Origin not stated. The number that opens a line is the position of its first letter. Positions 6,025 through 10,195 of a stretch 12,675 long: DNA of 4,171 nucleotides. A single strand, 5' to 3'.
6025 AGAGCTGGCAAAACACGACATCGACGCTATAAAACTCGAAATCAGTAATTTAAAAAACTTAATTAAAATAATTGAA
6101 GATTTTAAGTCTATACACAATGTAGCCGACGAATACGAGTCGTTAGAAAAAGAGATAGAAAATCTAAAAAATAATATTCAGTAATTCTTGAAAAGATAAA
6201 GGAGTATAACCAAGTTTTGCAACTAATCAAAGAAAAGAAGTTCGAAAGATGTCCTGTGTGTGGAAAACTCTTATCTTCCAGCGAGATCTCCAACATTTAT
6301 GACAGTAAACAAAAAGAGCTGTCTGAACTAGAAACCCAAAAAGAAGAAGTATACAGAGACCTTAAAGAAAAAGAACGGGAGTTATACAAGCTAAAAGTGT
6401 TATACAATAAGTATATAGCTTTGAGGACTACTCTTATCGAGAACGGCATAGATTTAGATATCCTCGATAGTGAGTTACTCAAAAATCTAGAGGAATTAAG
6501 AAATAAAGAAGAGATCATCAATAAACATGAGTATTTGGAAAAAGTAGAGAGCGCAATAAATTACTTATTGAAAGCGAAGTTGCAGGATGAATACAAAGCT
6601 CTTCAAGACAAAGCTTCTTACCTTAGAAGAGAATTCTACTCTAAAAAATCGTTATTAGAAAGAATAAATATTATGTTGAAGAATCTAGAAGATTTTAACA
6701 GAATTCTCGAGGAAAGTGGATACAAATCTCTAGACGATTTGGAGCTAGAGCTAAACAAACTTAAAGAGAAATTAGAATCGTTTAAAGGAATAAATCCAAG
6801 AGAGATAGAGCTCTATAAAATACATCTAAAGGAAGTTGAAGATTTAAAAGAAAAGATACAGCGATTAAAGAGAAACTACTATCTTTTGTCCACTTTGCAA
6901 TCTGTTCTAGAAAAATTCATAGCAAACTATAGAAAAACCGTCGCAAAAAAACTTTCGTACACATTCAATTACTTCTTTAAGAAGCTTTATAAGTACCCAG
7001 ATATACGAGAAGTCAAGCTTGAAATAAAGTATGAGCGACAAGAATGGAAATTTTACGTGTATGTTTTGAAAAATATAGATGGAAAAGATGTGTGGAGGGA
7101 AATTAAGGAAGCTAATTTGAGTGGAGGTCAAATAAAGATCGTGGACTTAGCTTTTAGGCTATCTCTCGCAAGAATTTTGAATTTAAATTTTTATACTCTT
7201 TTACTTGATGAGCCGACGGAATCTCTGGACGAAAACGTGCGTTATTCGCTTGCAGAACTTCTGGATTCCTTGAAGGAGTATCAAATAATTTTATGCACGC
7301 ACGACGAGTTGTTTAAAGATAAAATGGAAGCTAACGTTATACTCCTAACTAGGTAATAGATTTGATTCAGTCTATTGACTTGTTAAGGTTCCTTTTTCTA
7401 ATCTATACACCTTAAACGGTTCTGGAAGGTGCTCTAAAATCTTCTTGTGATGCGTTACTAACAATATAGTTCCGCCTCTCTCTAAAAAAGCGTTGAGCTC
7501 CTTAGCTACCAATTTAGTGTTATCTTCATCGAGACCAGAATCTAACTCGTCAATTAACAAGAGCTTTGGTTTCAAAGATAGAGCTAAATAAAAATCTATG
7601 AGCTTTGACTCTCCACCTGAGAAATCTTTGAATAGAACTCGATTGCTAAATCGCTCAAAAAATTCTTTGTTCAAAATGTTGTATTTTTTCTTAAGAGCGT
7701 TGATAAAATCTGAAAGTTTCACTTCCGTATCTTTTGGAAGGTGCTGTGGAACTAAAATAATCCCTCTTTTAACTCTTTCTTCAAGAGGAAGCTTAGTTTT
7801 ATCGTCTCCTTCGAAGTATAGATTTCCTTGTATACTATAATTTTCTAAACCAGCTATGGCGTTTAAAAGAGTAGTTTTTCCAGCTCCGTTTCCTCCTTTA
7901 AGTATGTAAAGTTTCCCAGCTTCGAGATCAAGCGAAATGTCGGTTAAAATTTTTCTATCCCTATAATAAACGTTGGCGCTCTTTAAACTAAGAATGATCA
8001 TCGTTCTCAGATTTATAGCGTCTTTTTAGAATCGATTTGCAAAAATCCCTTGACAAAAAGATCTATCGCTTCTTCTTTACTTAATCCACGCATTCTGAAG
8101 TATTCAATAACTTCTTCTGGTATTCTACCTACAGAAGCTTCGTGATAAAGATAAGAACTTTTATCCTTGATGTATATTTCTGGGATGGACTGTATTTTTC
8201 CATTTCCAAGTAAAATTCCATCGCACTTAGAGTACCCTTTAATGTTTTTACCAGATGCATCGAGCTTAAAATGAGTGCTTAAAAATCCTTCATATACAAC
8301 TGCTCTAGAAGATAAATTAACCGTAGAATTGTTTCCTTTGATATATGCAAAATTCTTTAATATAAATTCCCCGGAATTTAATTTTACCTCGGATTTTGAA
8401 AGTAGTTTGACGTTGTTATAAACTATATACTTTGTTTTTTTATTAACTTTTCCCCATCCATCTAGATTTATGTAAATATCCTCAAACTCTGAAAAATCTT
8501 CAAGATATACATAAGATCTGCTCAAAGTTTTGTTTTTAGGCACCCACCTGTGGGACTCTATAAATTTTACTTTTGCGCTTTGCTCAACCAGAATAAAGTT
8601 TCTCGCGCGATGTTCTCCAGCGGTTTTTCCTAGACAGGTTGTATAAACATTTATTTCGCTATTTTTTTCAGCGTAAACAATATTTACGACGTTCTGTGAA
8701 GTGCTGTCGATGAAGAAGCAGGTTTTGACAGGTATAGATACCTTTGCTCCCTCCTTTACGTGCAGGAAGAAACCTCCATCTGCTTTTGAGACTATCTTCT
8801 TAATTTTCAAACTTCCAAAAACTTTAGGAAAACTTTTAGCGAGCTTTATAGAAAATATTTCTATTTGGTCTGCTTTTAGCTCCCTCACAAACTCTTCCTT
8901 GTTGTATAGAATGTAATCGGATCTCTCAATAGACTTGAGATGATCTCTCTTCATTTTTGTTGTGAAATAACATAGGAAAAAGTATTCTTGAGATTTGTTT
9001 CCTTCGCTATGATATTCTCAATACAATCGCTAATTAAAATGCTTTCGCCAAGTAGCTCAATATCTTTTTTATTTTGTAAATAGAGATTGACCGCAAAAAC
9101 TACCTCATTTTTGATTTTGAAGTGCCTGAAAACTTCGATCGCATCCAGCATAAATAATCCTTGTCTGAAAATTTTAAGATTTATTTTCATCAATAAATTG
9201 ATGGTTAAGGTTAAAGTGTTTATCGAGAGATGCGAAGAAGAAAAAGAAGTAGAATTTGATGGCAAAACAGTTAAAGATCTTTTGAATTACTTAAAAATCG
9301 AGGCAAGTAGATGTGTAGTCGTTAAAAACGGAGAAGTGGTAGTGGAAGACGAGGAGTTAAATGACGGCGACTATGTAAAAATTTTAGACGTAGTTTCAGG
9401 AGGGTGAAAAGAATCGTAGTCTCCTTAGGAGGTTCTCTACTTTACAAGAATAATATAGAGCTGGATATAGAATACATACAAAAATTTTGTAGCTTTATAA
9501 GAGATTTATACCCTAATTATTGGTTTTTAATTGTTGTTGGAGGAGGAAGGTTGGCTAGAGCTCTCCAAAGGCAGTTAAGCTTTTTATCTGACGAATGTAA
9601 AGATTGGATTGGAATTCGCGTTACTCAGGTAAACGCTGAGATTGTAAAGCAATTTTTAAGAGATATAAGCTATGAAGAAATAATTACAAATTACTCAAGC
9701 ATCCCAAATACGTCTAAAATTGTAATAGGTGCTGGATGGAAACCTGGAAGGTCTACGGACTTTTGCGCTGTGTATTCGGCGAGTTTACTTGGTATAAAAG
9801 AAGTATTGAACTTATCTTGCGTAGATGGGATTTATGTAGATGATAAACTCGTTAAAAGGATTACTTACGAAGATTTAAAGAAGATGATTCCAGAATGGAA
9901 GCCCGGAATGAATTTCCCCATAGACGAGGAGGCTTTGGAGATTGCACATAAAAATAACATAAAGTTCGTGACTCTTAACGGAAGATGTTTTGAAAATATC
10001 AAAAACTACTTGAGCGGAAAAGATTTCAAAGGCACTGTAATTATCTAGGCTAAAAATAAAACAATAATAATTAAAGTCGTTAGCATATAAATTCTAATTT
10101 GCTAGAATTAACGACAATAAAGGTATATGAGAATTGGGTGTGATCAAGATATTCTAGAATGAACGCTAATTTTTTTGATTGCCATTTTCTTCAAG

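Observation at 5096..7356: Rad50 is broken into two ORFs in different frames just before the zinc hook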

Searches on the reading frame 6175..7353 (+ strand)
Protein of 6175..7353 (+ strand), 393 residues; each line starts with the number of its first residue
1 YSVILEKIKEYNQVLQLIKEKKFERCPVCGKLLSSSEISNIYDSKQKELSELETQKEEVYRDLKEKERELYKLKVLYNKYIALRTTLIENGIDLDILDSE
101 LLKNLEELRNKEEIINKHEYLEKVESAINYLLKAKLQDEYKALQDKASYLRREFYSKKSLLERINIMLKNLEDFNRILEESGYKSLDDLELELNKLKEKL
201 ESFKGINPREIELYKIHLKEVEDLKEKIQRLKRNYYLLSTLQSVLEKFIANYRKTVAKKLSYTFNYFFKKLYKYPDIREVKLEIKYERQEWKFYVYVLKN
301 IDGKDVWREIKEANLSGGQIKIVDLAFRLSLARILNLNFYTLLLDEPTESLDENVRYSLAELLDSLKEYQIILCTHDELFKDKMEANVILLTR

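Call 7: search_protein_families(library=pfam, proteins=[window:6217-7353:+], max_evalue=0.01)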
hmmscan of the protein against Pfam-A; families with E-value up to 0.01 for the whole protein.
window:6217-7353:+ (379 aa): 4 families
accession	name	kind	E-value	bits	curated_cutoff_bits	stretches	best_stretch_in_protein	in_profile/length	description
PF02463.25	SMC_N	-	2.6e-10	40.5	40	1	20-374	75-209/220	RecF/RecN/SMC N terminal domain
PF13558.12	SbcC_Walker_B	-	3.1e-05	24.6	27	1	275-350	8-89/90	SbcC/RAD50-like, Walker B motif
PF13304.12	AAA_21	-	0.00052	20.6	27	1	220-364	220-300/304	AAA domain, putative AbiEii toxin, Type IV TA system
PF00005.33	ABC_tran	-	0.0041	18.2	25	0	233-334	79-136/137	ABC transporter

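Call 8: search_protein_families(library=ncbifam, proteins=[window:6217-7353:+], max_evalue=0.01)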
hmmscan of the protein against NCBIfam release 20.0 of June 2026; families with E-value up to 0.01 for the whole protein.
window:6217-7353:+ (379 aa): 84 families (the best 25 are shown)
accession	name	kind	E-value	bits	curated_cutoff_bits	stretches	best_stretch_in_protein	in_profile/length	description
NF053563.1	Rkd4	equivalog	1.6e-23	82.8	860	1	2-348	418-747/747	arcadin-4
NF003034.1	PRK03918.1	equivalog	6.4e-15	54.2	700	2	197-370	696-860/878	DNA double-strand break repair ATPase Rad50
NF041034.1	Rad50_Sulf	equivalog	1.1e-13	50.1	1000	2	287-367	770-848/872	DNA double-strand break repair ATPase Rad50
NF002244.0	PRK01156.1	equivalog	9.5e-10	37.2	847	1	300-362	801-868/895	DNA double-strand break repair ATPase Rad50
NF000355.4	ribo_prot_ABC_F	equivalog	1.6e-09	37.2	380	1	274-374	403-496/499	ribosomal protection-like ABC-F family protein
TIGR02868.1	CydC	equivalog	2.4e-08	33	329.05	1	295-363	466-529/530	thiol reductant ABC exporter subunit CydC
TIGR00972.1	3a0107s01c2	equivalog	2.6e-08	33.5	343.2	1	287-371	125-210/248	phosphate ABC transporter ATP-binding protein PstB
NF002572.0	PRK02224.1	equivalog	3e-08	32.4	1087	2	205-364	698-854/888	DNA double-strand break repair ATPase Rad50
TIGR03608.1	L_ocin_972_ABC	subfamily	3.4e-08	33.2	254.85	1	267-372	98-202/206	putative bacteriocin export ABC transporter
TIGR04521.1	ECF_ATPase_2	equivalog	8.1e-08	31.7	330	1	270-363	113-204/279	energy-coupling factor transporter ATPase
TIGR02857.1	CydD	equivalog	3.5e-07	29.6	435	1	299-374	457-527/529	thiol reductant ABC exporter subunit CydD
NF010860.0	PRK14267.1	equivalog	4.3e-07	29.8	412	1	297-364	146-208/253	phosphate ABC transporter ATP-binding protein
NF045487.1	ASRP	equivalog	5.8e-07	28.5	300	1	6-188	299-471/593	archaea-specific SMC-related protein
TIGR04520.1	ECF_ATPase_1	equivalog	6.6e-07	29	315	1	294-373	130-204/269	energy-coupling factor transporter ATPase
NF008364.0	PRK11160.1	equivalog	1.5e-06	27.1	630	1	290-372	466-543/575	heme ABC transporter ATP-binding protein/permease CydC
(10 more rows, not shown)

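Call 10: find_homologous_proteins(query=window:6217-7353:+)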
Query window:6217-7353:+ (379 aa): 9 proteins with E <= 0.001 among 8000 candidates.
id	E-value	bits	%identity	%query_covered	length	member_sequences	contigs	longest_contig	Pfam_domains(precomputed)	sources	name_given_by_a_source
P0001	1.0e-71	260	41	100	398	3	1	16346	PF02463.26,PF04423.20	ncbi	ncbi:hypothetical protein BA065_01290, partial [Nanoarchaeota archaeon NZ13-N]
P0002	1.5e-71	260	45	97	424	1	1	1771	PF02463.26,PF04423.20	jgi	-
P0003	3.7e-51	193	46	61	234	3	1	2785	PF02463.26,PF13304.13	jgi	jgi:DNA repair exonuclease SbcCD ATPase subunit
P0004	1.4e-50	191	47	60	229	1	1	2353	PF02463.26,PF13304.13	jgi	-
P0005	1.7e-5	43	26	90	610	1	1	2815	PF07889.18,PF02463.26,PF13166.13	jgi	-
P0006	2.0e-5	42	33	28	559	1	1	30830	PF00005.34,PF13476.13,PF13521.13,PF13555.13,PF02463.26,PF13304.13,PF12848.14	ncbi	-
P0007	9.5e-5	40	26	90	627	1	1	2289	PF02463.26,PF13166.13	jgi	-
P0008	4.1e-4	38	36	24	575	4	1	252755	PF00005.34,PF13476.13,PF13555.13,PF13401.13,PF02463.26,PF13304.13,PF12848.14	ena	-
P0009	4.5e-4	38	34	24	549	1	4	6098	PF00005.34,PF13476.13,PF13555.13,PF13401.13,PF13238.13,PF02463.26,PF13304.13,PF12848.14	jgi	jgi:ATP-binding cassette ChvD family protein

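Call 11: find_encoding_contigs(protein=P0001, flank=10000)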
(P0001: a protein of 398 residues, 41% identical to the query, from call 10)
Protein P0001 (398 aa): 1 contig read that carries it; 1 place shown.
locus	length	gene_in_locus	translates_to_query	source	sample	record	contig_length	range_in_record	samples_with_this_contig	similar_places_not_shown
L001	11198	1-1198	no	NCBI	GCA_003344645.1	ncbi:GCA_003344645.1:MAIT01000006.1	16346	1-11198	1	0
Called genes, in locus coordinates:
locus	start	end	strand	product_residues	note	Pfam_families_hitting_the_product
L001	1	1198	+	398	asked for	PF02463:SMC_N, PF04423:Rad50_zn_hook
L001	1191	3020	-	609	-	PF04851:ResIII (weak), PF13307:Helicase_C_2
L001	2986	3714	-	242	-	PF00588:SpoU_methylase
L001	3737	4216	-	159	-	PF09335:VTT_dom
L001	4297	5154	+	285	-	PF02734:Dak2, PF21645:FakA-like_M (weak)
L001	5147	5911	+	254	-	PF02645:DegV, PF13684:FakA-like_C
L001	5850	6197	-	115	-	-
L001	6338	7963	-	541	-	PF01935:DUF87, PF05872:HerA_C (weak)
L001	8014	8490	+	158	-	PF00416:Ribosomal_S13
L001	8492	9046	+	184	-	PF01479:S4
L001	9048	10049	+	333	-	PF08068:DKCLD, PF01509:TruB_N, PF21238:Pus10_C (weak), PF16198:TruB_C_2, PF01472:PUA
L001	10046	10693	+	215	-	PF01351:RNase_HII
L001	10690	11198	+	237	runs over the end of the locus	PF01411:tRNA-synt_2c, PF07973:tRNA_SAD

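Call 12: find_encoding_contigs(protein=P0002, flank=10000)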
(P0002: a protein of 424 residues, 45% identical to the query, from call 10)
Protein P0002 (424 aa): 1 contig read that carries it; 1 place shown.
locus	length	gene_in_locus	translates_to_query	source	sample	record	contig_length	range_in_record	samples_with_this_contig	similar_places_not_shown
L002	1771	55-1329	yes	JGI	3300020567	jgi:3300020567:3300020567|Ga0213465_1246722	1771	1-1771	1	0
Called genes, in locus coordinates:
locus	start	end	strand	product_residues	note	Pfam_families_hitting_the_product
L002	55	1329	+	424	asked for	PF02463:SMC_N (weak), PF04423:Rad50_zn_hook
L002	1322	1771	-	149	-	?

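Call 18: find_related_loci(query=A1, collection=genome_contigs, flank=6000)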
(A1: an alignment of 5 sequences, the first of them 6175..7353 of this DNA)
Query A1 (393 aa) in genome_contigs; peptide patterns used: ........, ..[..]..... (x = any residue, [..] = any of these).
371 stretches matched a pattern; 132 encode a relative of the query (tblastn E <= 1e-3); the best 80 are kept; 80 distinct loci.
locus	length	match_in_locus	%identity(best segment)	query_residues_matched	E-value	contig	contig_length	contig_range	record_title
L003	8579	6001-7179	51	1-393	1e-115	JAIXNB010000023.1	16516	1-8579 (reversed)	MAG: Nanoarchaeota archaeon isolate MC-1 k151_55802_flAG_1_mulTi_17_0000_len_16516, whole genome shotgun sequence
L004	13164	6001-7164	41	7-393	2e-80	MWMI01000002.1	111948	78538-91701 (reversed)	MAG: Candidatus Nanoclepta minutus isolate Ncl-1 contig_2B, whole genome shotgun sequence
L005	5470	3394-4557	42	7-393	3e-76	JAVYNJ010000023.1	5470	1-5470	MAG: Nanopusillaceae archaeon isolate DRC_201705_bins_67 DRC_201705_bins_67_scaffold_23, whole genome shotgun sequence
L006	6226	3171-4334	42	7-393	4e-76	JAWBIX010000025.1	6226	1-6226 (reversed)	MAG: Nanopusillaceae archaeon isolate GMQS_201709_bins_18 GMQS_201709_bins_18_scaffold_25, whole genome shotgun sequence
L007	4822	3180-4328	41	12-393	5e-71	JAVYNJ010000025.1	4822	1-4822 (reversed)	MAG: Nanopusillaceae archaeon isolate DRC_201705_bins_67 DRC_201705_bins_67_scaffold_25, whole genome shotgun sequence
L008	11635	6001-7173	38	2-393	2e-68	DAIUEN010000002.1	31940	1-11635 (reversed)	MAG TPA_asm: Candidatus Nanopusillus sp. isolate CTOTU25739 NODE_62_length_31940_cov_12.275208, whole genome shotgun seq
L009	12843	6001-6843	44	115-393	5e-61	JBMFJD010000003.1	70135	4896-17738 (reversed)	MAG: Nanopusillaceae archaeon isolate KM4331-08 NODE_3_length_70135_cov_42.386694, whole genome shotgun sequence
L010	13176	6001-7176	36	3-393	8e-60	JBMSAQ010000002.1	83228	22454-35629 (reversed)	MAG: Candidatus Nanopusillus sp. isolate Nanopusillus-CON-C-r01 Nanopusillus-CON-C-r01_k141_559187, whole genome shotgun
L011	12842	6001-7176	37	3-393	6e-55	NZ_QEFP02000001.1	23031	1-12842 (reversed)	Candidatus Nanobsidianus stetteri isolate SCGC AB-777_F03 Ga0188911_110, whole genome shotgun sequence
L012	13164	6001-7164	38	3-389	2e-54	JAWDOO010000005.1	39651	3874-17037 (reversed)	MAG: Candidatus Nanopusillus sp. isolate RHS.bin.5 NODE_40_length_39651_cov_20.1862, whole genome shotgun sequence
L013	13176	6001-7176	37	3-393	2e-54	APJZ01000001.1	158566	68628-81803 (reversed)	Candidatus Nanobsidianus stetteri Nst1_C1, whole genome shotgun sequence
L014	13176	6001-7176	36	3-393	6e-54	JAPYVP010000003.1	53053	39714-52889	MAG: Candidatus Nanopusillus sp. isolate RSNP5 scaffold_75_c1, whole genome shotgun sequence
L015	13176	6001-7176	37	3-393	2e-53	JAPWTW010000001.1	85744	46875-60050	MAG: Candidatus Nanopusillus sp. isolate RSNS12 scaffold_34_c1, whole genome shotgun sequence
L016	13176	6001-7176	38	3-393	2e-53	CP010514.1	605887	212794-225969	Candidatus Nanopusillus acidilobi strain 7A, complete genome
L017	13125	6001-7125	38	21-393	3e-53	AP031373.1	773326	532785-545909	Nanoarchaeota archaeon YN1 DNA, complete genome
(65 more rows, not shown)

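Call 28: find_encoding_contigs(protein=window:6217-7353:+, flank=10000, max_places=10)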
Protein window:6217-7353:+ (379 aa): no gene with exactly this product is on record in the collection.

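Call 52: search_protein_families(library=pfam, proteins=[window:6175-7353:+], max_evalue=1)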
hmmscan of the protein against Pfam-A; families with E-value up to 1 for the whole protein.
window:6175-7353:+ (393 aa): 9 families
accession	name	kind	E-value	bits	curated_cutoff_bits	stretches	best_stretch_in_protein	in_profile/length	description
PF02463.25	SMC_N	-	1.4e-10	41.4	40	1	33-388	74-209/220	RecF/RecN/SMC N terminal domain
PF13558.12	SbcC_Walker_B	-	3.3e-05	24.5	27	1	289-364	8-89/90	SbcC/RAD50-like, Walker B motif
PF04423.19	Rad50_zn_hook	-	0.00013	22.2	24.3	1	7-55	4-51/52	Rad50 zinc hook motif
PF13304.12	AAA_21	-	0.00057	20.5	27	1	234-378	220-300/304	AAA domain, putative AbiEii toxin, Type IV TA system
PF00005.33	ABC_tran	-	0.0043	18.1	25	1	247-348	79-136/137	ABC transporter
PF25375.1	Lin-15B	-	0.081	13.4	27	0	212-255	77-119/121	Lin-15B-like domain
PF14560.12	Ubiquitin_2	-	0.085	13.8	23.1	1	189-216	22-49/86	Ubiquitin-like domain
PF14353.12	CpXC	-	0.15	12.5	25.4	0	143-173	87-114/121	CpXC protein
PF22590.2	Cas3-like_C_2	-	0.3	11.8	27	1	3-96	7-81/106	CRISPR-associated nuclease/helicase Cas3, C-terminal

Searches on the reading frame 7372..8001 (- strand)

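Call 54: search_protein_families(library=pfam, proteins=[window:7372-7998:-], max_evalue=0.01)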
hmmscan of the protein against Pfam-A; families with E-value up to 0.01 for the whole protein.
window:7372-7998:- (208 aa): 12 families
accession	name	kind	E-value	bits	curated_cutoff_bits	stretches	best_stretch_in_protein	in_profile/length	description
PF00005.33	ABC_tran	-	9.2e-20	72.1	25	1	18-151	1-134/137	ABC transporter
PF13304.12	AAA_21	-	1.9e-14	54.9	27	2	112-187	224-302/304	AAA domain, putative AbiEii toxin, Type IV TA system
PF02463.25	SMC_N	-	6.5e-10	39.2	40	1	124-204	135-218/220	RecF/RecN/SMC N terminal domain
PF00004.35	AAA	-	0.00062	20.7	21.2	0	32-174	2-94/131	ATPase family associated with various cellular activities (AAA)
PF13476.12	AAA_23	-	0.0025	18.9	27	1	20-49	12-40/201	AAA domain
PF13555.12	AAA_29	-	0.0034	17.5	27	1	27-49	22-43/61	P-loop containing region of AAA domain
PF13514.12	AAA_27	-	0.004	17.2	22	1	19-51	15-49/206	AAA domain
PF07693.20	KAP_NTPase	-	0.0046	16.7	20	0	142-190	150-197/293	KAP family P-loop domain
PF13173.12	AAA_14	-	0.0051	17.2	27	0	29-73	3-46/129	AAA domain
PF05729.18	NACHT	-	0.0052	17.1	26.7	0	31-49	3-21/167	NACHT domain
PF13401.12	AAA_22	-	0.0055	17.5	27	0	29-169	6-109/130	AAA domain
PF03193.22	RsgA_GTPase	-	0.0083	16.4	30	0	16-54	95-132/174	RsgA GTPase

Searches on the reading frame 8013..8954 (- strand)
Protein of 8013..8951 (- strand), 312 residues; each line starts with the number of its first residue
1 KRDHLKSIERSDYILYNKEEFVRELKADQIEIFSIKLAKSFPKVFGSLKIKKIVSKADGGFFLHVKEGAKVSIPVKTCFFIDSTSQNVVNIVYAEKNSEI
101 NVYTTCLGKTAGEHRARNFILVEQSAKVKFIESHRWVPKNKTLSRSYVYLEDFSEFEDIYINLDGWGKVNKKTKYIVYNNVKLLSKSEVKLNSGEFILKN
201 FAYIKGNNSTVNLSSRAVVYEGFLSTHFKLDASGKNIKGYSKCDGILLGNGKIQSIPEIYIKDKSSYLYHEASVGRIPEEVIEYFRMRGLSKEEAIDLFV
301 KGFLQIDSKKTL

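Call 54: search_protein_families(library=pfam, proteins=[window:8013-8951:-], max_evalue=0.01)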
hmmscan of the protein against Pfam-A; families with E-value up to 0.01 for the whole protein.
window:8013-8951:- (312 aa): 1 family
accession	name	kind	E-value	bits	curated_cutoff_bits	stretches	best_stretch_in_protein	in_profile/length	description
PF01458.23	SUFBD_core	-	1.6e-20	74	27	1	85-303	9-232/232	SUF system FeS cluster assembly, SufBD core domain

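Call 56: find_encoding_contigs(protein=window:8016-8954:-, flank=6000, max_places=10)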
Protein window:8016-8954:- (313 aa): 1 contig read that carries it; 1 place shown.
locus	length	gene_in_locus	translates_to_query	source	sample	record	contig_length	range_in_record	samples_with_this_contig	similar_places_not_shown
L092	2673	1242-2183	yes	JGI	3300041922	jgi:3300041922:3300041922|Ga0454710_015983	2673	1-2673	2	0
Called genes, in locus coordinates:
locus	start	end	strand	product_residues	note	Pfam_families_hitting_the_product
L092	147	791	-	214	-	PF00696:AA_kinase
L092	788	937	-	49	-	PF02597:ThiS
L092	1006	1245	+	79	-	-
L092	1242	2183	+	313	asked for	PF01458:SUFBD_core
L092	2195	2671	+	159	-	?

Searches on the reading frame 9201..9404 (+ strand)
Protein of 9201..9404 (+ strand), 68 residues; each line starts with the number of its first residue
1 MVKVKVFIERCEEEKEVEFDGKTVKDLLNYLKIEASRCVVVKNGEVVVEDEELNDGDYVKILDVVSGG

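Call 54: search_protein_families(library=pfam, proteins=[window:9201-9404:+], max_evalue=0.01)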
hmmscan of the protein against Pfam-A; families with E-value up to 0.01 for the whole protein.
window:9201-9404:+ (68 aa): 3 families
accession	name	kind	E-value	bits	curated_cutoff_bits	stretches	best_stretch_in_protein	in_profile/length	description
PF02597.26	ThiS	-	4.4e-13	50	22.5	1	13-68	13-76/76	ThiS family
PF21965.2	SAMP2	-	3.2e-07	31.1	27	1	2-65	3-63/63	Small archaeal modifier protein 2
PF14453.12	ThiS-like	-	0.0075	16.8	26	1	14-60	7-52/57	ThiS-like ubiquitin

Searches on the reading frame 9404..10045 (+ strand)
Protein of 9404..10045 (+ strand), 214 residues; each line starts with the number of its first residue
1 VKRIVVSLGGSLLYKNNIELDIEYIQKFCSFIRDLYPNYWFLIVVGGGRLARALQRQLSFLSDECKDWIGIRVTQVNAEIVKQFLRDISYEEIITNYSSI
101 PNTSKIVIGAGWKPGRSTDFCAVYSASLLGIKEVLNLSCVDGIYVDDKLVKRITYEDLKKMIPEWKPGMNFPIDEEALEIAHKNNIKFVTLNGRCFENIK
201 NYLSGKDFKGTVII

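Call 54: search_protein_families(library=pfam, proteins=[window:9404-10045:+], max_evalue=0.01)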
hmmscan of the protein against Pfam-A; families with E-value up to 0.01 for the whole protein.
window:9404-10045:+ (214 aa): 1 family
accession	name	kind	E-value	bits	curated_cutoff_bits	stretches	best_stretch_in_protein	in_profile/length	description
PF00696.33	AA_kinase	-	4.2e-20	72.9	24.9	1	2-188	1-230/234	Amino acid kinase family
